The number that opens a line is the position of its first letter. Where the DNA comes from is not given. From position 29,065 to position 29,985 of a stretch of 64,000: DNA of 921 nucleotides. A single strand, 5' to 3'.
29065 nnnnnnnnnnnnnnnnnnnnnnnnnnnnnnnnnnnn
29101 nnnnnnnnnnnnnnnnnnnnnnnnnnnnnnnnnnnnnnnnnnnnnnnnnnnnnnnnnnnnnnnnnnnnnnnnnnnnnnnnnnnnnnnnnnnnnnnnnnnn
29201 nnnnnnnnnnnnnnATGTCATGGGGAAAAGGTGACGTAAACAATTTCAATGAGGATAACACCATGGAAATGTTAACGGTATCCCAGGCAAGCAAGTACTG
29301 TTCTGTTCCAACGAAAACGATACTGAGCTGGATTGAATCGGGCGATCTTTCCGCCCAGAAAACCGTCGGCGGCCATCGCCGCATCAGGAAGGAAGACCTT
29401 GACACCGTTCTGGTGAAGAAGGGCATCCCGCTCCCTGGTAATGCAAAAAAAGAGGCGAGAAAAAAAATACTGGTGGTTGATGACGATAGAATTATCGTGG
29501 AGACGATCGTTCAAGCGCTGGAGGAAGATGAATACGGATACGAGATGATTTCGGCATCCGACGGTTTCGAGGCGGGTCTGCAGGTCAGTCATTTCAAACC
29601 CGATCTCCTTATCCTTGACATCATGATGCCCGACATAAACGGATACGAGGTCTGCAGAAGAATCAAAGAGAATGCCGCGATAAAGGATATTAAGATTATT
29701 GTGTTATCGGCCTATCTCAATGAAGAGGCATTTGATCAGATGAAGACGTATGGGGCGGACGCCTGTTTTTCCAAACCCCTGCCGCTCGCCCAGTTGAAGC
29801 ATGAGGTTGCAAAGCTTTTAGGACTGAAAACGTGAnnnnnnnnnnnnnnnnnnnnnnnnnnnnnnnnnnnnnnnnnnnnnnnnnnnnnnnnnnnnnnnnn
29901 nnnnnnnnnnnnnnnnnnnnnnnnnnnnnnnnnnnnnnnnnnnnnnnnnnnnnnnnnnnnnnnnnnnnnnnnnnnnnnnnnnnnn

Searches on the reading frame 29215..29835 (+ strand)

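Call 4: search_protein_families(library=pfam, proteins=[window:29215-29835:+], max_evalue=0.01)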
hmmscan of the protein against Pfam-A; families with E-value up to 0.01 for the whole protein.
window:29215-29835:+ (206 aa): 4 families
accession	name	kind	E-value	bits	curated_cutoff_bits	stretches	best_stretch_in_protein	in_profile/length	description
PF00072.30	Response_reg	-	1.2e-24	87.1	30.2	1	85-198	1-110/111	Response regulator receiver domain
PF12728.13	HTH_17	-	5.5e-12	46.2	27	1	19-65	1-46/51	Helix-turn-helix domain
PF13411.12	MerR_1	-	9.5e-05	22.9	21.6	1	21-65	2-46/69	MerR HTH family regulatory protein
PF00376.29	MerR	-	0.00011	22.4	28.2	1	21-56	1-37/38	MerR family regulatory protein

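Call 80: search_protein_families(library=ncbifam, proteins=[window:29215-29835:+], max_evalue=0.001)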
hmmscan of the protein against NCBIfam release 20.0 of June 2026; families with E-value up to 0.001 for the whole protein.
window:29215-29835:+ (206 aa): 93 families (the best 25 are shown)
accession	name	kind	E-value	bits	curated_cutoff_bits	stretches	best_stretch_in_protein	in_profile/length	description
NF007135.0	PRK09581.1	equivalog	1.7e-19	70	474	1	84-205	4-123/457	PleD family two-component system response regulator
TIGR02154.1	PhoB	equivalog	2.3e-19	69.6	296.2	1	83-195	3-113/226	phosphate regulon transcriptional regulator PhoB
NF045944.1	ResRegRpaBCyano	equivalog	3.6e-18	65.8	330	1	86-202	1-112/229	response regulator transcription factor RpaB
NF045717.1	DVU0259_DivK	exception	4.6e-18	65.5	160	1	82-200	2-114/117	DVU0259 family response regulator domain-containing protein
NF033120.0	vanR_FM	exception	1.8e-17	63.7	460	1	84-191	5-107/231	vancomycin resistance response regulator transcription factor, VanR-F/VanR-M family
NF041733.1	resp_reg_CseB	equivalog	3.5e-17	62.5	350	1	84-198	2-111/228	two-component system response regulator CseB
NF053854.1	RespRegPhoBBctds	equivalog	1.1e-16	60.9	270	1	85-201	1-114/225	two-component system response regulator PhoB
NF040689.1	MtrAB_MtrA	equivalog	3.5e-16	59.2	300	1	85-194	1-105/219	MtrAB system response regulator MtrA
NF040534.1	resp_reg_YycF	equivalog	8.8e-16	57.9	340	1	83-191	1-104/231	response regulator YycF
NF008296.0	PRK11083.1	equivalog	2e-15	56.8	273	1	82-189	3-105/228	two-component system response regulator CreB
NF007969.0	PRK10693.1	equivalog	8e-14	51.4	329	1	81-201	6-123/337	two-component system response regulator RssB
TIGR02956.1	TMAO_torS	equivalog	1.1e-13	50.3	676.5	1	82-202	701-820/967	TMAO reductase system sensor histidine kinase/response regulator TorS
NF011874.0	PRK15347.1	equivalog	1.4e-13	49.8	852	1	84-197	692-805/921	two component system sensor kinase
NF008099.0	PRK10841.1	equivalog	1.8e-13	49.2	920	1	76-198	818-936/949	two-component system sensor histidine kinase RcsC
NF045505.1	RR_RssB_Pseudo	equivalog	1.9e-13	50.2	700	1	81-202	4-122/394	two-component system response regulator RssB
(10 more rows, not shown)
